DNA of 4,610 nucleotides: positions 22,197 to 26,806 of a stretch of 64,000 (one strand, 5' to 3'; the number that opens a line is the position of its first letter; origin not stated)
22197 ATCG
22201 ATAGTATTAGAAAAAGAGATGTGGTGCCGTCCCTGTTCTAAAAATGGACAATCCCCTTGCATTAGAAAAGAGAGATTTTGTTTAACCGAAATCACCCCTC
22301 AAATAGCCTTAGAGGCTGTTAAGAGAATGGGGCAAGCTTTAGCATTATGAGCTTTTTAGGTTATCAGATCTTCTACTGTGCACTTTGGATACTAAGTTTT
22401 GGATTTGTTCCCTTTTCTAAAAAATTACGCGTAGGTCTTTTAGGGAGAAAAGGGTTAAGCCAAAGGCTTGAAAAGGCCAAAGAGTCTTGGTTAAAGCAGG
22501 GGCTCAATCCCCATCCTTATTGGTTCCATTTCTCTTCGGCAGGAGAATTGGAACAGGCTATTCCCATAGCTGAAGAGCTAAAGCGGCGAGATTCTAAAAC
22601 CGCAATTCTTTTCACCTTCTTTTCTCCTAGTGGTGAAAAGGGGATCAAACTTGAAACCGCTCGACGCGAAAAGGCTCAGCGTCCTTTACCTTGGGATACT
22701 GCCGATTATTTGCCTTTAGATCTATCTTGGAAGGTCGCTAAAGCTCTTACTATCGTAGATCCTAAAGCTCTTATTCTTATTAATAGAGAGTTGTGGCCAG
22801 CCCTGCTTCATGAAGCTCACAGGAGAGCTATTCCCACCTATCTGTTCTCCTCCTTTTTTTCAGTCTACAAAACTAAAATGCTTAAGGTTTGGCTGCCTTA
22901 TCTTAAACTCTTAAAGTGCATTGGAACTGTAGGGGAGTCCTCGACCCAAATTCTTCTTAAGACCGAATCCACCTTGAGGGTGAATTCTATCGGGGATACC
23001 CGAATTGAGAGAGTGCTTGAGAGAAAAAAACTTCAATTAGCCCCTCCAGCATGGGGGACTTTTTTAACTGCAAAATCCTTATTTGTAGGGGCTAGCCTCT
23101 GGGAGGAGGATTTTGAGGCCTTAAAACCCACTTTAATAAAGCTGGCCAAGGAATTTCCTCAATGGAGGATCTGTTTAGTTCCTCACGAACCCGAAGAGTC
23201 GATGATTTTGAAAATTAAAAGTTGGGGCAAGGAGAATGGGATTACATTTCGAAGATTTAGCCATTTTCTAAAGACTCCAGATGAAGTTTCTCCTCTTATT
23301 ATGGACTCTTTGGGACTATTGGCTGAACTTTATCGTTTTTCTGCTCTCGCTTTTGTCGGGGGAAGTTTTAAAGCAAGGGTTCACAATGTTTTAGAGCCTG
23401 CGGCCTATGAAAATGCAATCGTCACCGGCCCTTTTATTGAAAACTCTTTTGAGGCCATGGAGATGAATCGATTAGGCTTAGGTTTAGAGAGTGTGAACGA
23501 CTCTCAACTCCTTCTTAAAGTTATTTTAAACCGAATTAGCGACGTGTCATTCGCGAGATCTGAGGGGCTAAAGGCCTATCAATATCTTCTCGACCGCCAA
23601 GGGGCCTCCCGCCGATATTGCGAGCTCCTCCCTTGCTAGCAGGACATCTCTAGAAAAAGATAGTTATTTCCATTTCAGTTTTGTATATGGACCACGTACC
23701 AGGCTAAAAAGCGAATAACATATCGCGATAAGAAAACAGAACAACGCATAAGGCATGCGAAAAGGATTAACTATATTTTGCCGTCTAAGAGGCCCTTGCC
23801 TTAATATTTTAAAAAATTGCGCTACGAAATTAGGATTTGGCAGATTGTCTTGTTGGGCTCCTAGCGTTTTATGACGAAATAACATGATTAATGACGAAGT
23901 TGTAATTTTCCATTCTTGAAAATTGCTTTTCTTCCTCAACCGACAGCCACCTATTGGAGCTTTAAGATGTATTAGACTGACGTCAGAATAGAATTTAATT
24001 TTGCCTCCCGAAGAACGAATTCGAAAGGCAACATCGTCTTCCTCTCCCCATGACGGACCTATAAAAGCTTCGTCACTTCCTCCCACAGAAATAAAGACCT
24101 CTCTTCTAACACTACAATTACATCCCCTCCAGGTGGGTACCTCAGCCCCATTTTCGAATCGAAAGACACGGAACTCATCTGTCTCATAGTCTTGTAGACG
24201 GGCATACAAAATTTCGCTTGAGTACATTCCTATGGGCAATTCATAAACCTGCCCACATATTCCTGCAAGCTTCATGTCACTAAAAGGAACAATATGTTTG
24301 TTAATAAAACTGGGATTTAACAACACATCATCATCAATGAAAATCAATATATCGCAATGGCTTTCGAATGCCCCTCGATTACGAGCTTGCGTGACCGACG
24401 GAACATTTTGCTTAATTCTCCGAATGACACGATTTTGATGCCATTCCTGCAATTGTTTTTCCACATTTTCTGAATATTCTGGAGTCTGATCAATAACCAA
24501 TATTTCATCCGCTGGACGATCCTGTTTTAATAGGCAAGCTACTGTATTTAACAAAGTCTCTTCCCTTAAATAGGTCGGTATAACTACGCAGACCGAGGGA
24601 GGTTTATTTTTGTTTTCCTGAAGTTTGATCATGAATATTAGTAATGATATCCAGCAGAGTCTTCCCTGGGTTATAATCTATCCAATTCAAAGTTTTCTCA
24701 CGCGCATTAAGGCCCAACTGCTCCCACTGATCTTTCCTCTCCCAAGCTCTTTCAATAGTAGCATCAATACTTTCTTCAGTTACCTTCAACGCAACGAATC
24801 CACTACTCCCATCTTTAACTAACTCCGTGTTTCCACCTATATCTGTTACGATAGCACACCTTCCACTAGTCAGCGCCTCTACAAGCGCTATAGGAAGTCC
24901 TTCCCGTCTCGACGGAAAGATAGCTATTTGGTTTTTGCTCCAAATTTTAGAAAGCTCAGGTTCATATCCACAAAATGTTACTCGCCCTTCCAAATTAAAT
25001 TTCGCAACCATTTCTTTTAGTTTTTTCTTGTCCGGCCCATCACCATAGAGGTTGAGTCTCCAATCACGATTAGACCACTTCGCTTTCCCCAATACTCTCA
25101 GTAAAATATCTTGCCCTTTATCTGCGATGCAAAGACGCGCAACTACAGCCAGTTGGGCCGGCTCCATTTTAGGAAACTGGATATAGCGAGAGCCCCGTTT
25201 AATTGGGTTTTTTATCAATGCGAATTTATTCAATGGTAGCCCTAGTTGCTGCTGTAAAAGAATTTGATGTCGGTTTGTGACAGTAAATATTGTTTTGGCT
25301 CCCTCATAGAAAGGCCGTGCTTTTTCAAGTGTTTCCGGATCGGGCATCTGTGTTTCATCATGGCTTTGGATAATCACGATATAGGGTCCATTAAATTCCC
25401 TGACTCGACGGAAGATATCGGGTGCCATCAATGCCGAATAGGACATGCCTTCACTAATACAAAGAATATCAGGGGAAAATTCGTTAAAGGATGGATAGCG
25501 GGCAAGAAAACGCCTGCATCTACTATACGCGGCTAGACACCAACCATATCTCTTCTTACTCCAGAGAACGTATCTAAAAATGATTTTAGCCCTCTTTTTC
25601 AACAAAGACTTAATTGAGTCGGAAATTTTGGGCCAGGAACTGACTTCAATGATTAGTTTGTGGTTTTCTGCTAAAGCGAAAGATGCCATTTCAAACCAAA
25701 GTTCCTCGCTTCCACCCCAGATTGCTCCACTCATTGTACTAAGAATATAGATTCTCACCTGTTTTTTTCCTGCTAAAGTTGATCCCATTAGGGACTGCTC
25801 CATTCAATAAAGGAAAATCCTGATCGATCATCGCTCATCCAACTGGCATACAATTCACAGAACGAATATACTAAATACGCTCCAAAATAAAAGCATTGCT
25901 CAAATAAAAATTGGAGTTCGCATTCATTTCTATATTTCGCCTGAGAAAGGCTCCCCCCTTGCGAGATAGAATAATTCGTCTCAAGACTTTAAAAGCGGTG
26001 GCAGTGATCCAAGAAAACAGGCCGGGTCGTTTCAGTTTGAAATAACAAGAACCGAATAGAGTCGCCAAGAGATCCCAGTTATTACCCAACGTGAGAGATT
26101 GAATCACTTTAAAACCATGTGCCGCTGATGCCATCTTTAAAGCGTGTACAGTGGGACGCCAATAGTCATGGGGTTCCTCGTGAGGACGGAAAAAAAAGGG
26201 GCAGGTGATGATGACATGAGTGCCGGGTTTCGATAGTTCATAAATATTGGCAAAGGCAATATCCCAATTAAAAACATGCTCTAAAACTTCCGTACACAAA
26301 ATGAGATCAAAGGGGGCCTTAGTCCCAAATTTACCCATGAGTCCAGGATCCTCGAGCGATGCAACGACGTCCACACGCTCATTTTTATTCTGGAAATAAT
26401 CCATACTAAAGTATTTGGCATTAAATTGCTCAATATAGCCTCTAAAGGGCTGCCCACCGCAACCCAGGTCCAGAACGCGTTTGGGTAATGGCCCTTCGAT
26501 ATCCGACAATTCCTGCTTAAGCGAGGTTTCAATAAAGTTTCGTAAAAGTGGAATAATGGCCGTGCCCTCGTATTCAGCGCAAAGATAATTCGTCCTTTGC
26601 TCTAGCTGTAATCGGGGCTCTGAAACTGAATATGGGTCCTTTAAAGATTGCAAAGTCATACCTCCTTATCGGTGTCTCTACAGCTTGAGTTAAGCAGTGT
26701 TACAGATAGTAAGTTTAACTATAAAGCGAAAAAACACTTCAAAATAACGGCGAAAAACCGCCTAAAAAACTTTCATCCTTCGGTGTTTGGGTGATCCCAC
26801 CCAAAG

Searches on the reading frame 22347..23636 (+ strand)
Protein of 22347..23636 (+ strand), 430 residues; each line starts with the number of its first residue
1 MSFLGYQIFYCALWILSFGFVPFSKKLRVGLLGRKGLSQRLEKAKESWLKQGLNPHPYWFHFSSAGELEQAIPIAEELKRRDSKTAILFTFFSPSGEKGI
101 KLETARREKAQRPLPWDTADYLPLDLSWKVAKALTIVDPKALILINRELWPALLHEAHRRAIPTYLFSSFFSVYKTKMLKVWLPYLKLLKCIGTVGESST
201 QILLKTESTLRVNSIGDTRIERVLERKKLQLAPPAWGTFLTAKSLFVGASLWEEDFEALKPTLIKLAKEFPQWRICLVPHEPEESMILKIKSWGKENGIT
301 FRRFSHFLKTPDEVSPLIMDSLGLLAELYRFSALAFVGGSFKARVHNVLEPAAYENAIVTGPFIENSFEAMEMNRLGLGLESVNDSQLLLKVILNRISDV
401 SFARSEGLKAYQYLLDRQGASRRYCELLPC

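Call 55: search_protein_families(library=pfam, proteins=[window:22347-23636:+], max_evalue=0.001)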
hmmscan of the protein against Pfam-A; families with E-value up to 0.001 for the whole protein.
window:22347-23636:+ (430 aa): 1 family
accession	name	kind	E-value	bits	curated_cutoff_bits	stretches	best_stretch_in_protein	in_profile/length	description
PF04413.22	Glycos_transf_N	-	2.1e-28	99.5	23.9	1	37-220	3-177/179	3-Deoxy-D-manno-octulosonic-acid transferase (kdotransferase)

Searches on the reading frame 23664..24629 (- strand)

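Call 55: search_protein_families(library=pfam, proteins=[window:23664-24629:-], max_evalue=0.001)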
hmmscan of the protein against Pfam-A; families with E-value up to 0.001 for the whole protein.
window:23664-24629:- (321 aa): 6 families
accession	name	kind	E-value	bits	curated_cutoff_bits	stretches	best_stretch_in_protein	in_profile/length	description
PF00535.33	Glycos_transf_2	-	3.4e-19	69.8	23.3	1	14-177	1-166/168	Glycosyl transferase family 2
PF13641.12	Glyco_tranf_2_3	-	7.1e-14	52.8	27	1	11-221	2-211/230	Glycosyltransferase like family 2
PF10111.15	Glyco_tranf_2_2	-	7.1e-11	42.5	27.3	1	15-203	2-198/276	Glycosyltransferase like family 2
PF02709.20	Glyco_transf_7C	-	3.4e-06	27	23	1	163-215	15-66/78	N-terminal domain of galactosyltransferase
PF13632.12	Glyco_trans_2_3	-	2.7e-05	24.5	27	1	95-226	2-127/198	Glycosyl transferase family group 2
PF13712.12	Glyco_tranf_2_5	-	0.00024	21.3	27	1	74-159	37-126/210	Glycosyltransferase like family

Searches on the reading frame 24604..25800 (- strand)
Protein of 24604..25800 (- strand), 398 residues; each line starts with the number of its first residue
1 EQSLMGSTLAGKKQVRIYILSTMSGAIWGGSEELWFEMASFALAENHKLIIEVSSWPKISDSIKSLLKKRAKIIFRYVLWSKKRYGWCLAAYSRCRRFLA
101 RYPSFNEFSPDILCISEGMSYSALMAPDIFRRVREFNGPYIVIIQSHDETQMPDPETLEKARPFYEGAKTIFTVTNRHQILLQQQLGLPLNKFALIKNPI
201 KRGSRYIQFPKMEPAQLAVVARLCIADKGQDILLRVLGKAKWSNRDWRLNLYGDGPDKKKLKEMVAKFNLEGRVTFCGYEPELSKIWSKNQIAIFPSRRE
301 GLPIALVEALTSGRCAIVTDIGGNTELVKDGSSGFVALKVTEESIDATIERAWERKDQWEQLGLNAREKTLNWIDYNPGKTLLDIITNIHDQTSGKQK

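Call 55: search_protein_families(library=pfam, proteins=[window:24604-25800:-], max_evalue=0.001)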
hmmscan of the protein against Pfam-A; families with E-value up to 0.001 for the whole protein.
window:24604-25800:- (398 aa): 4 families
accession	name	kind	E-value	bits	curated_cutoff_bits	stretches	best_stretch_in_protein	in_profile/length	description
PF00534.26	Glycos_transf_1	-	7.1e-29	101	26.4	1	212-368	13-171/172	Glycosyl transferases group 1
PF13692.12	Glyco_trans_1_4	-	4e-25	89.2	27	1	217-349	4-136/142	Glycosyl transferases group 1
PF20706.3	GT4-conflict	-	9.1e-05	22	26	1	209-359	192-347/385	Family 4 Glycosyltransferase in conflict systems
PF13439.12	Glyco_transf_4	-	0.00078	20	28.5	0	28-200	1-166/170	Glycosyltransferase Family 4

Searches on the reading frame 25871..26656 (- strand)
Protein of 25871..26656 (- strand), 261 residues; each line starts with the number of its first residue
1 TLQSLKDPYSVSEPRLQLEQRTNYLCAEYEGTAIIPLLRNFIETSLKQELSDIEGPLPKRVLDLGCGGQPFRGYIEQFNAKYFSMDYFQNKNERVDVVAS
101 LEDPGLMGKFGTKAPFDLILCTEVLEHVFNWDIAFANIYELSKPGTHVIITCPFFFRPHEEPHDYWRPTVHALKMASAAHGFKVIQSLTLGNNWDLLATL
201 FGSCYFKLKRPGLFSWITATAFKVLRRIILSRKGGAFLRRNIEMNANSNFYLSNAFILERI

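Call 56: search_protein_families(library=pfam, proteins=[window:25871-26656:-], max_evalue=0.001)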
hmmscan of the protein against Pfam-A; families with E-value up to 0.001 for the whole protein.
window:25871-26656:- (261 aa): 4 families
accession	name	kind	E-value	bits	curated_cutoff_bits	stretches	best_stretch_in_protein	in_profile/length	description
PF13489.12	Methyltransf_23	-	2.4e-15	57.1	27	1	48-155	14-121/164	Methyltransferase domain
PF08241.18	Methyltransf_11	-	5e-07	30.7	21.2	1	62-150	1-95/95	Methyltransferase domain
PF08242.18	Methyltransf_12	-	1.7e-06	29.1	30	1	102-147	52-97/98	Methyltransferase domain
PF13847.12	Methyltransf_31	-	4.7e-05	23.6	27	0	99-151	58-110/145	Methyltransferase domain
